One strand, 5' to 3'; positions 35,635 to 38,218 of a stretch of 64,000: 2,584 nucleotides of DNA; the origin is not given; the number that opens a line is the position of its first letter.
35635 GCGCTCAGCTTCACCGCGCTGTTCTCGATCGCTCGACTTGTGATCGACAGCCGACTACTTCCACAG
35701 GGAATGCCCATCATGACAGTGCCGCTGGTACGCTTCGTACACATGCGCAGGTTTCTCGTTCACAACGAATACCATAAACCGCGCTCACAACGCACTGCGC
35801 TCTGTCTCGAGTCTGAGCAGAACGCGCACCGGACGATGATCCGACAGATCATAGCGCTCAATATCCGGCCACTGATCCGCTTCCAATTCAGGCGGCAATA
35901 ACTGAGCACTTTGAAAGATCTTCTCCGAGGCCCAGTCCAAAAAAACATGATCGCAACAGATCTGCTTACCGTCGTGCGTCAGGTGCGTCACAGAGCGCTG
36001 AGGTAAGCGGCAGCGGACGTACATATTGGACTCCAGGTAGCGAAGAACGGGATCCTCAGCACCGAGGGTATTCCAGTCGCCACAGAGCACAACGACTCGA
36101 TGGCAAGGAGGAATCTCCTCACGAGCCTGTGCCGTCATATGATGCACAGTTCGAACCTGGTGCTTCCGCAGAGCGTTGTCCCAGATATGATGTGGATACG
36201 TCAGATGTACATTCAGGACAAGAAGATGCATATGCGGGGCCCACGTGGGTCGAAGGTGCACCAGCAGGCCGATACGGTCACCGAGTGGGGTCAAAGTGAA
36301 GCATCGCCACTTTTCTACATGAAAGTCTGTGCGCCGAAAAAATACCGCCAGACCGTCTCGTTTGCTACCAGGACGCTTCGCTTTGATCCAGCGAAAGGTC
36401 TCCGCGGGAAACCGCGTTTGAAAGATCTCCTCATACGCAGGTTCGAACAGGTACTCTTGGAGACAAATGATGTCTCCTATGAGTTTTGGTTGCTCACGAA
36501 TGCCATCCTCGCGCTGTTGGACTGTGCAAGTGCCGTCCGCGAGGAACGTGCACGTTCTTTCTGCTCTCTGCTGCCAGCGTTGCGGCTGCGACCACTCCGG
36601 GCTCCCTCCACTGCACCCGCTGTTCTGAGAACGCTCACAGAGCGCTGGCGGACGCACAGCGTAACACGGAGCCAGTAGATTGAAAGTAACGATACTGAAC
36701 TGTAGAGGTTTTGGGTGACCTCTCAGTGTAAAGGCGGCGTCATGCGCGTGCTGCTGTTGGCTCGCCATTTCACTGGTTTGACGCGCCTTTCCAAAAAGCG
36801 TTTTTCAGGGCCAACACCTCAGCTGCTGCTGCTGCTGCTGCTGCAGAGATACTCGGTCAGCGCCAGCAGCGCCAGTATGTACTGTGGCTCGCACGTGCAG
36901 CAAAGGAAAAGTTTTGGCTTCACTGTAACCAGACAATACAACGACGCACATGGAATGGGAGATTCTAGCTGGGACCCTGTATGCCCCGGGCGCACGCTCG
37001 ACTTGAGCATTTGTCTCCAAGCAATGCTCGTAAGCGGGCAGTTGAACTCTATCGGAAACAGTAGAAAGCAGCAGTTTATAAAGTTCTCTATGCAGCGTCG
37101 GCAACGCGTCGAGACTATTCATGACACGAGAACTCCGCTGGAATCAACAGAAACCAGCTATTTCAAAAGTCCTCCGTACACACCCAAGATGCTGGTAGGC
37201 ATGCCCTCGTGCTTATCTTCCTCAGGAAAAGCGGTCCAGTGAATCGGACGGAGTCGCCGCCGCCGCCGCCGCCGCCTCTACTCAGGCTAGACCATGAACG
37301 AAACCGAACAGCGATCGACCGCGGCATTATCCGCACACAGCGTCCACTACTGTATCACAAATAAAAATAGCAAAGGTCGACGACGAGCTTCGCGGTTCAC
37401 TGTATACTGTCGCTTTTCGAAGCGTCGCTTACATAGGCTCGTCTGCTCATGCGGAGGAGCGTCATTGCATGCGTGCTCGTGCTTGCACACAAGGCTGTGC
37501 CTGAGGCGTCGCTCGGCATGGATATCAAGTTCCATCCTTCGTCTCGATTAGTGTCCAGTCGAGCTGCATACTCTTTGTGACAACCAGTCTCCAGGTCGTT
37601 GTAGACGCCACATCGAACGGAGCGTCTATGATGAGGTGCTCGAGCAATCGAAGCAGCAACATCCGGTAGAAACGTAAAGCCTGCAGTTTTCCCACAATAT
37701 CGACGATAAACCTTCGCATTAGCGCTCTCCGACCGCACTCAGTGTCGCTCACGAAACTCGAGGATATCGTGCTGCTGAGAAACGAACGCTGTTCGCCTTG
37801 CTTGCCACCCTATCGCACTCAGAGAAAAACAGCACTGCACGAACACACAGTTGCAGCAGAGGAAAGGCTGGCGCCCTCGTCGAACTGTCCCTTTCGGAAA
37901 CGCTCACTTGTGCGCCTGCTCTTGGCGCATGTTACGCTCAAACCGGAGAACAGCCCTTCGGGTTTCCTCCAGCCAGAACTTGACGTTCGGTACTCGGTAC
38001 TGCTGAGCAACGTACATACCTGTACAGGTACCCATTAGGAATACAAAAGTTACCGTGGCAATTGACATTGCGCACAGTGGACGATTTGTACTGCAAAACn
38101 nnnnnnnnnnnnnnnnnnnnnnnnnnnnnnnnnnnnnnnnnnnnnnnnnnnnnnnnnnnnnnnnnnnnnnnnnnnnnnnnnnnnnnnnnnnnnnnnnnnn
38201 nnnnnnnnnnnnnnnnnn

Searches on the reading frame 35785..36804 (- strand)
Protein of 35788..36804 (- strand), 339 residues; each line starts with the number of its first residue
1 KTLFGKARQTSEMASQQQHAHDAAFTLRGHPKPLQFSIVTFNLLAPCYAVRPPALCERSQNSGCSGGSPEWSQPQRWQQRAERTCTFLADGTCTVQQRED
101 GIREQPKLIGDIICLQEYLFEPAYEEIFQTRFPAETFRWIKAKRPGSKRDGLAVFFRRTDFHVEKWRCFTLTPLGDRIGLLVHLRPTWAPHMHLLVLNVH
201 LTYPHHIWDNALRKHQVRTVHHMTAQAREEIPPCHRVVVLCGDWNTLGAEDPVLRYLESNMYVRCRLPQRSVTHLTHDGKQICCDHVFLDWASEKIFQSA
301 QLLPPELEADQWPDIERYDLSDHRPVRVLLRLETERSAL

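Call 14: search_protein_families(library=pfam, max_evalue=0.001, proteins=[window:35788-36804:-])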
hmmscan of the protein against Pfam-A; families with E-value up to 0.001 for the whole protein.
window:35788-36804:- (339 aa): 1 family
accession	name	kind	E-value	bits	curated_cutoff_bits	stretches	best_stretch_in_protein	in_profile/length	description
PF03372.29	Exo_endo_phos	-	0.00012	22.3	24.5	1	75-251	13-161/225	Endonuclease/Exonuclease/phosphatase family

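Call 29: find_encoding_contigs(protein=window:35785-36768:-, flank=10000, max_places=8)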
Protein window:35785-36768:- (327 aa): 23 contigs read that carry it; 8 places shown.
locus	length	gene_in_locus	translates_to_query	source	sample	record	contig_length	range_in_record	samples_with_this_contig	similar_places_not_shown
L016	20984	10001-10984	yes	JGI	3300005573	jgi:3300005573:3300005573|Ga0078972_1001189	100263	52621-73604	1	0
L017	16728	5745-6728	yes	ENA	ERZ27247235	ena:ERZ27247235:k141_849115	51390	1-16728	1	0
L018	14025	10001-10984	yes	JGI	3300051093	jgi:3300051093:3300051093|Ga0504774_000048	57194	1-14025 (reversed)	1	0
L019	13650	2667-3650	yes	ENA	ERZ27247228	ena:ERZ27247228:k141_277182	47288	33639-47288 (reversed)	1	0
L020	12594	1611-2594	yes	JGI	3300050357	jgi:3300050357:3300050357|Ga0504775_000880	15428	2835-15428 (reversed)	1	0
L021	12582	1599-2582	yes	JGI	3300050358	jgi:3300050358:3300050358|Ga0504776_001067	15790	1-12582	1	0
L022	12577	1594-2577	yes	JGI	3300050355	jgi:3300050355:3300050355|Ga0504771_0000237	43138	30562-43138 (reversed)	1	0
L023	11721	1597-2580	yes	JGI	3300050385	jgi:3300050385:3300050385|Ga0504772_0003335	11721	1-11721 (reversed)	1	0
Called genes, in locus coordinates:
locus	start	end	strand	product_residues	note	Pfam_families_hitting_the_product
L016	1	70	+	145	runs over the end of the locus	-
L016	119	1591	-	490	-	PF00202:Aminotran_3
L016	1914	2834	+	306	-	PF02586:SRAP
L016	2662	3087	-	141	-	-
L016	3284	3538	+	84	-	-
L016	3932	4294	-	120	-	-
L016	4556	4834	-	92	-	-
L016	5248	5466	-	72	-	-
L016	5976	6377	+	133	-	-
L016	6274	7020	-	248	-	PF00462:Glutaredoxin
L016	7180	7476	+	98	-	-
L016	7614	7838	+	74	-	-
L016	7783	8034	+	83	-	-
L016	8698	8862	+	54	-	PF15054:DUF4535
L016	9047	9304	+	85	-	-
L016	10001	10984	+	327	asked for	-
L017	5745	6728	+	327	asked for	-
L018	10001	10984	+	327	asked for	-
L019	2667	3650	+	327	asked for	-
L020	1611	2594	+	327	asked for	-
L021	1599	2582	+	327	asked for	-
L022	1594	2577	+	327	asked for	-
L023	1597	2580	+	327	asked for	-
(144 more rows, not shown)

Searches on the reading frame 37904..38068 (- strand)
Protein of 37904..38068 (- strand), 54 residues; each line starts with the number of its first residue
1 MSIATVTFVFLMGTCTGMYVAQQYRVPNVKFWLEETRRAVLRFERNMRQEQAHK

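Call 37: find_encoding_contigs(protein=window:37904-38068:-, flank=6000, max_places=10)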
Protein window:37904-38068:- (54 aa): 14 contigs read that carry it; 10 places shown.
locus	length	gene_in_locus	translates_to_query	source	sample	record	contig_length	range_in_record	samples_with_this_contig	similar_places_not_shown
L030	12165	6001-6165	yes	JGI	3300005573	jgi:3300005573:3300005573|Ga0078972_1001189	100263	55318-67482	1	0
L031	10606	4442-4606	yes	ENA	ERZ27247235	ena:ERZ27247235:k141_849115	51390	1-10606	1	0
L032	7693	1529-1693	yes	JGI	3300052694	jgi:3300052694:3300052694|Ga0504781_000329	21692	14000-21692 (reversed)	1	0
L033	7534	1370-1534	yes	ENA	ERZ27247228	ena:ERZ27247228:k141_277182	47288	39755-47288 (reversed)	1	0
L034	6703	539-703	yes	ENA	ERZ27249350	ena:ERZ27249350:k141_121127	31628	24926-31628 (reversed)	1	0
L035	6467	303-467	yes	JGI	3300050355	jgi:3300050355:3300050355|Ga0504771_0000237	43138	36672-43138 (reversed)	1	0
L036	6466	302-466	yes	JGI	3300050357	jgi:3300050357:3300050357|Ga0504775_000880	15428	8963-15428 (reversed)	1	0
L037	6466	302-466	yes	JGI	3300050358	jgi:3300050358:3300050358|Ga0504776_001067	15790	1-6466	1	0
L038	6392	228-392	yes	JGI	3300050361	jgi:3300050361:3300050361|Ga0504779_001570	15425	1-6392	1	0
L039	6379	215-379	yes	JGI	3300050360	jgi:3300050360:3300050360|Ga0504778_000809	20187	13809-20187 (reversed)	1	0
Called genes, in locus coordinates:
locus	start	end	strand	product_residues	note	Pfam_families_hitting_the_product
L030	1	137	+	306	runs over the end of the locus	PF02586:SRAP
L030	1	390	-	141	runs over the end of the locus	-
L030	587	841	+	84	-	-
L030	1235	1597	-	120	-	-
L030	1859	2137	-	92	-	-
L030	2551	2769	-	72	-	-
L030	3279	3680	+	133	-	-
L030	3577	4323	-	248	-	PF00462:Glutaredoxin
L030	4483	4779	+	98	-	-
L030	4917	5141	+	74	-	-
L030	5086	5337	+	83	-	-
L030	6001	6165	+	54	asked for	PF15054:DUF4535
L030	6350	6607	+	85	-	-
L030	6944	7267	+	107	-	-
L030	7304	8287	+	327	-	-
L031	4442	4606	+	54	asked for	PF15054:DUF4535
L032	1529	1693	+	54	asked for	PF15054:DUF4535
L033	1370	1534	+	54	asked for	PF15054:DUF4535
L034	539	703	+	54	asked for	PF15054:DUF4535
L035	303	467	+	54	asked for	PF15054:DUF4535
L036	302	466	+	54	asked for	PF15054:DUF4535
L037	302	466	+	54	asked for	PF15054:DUF4535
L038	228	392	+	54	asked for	PF15054:DUF4535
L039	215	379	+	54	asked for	PF15054:DUF4535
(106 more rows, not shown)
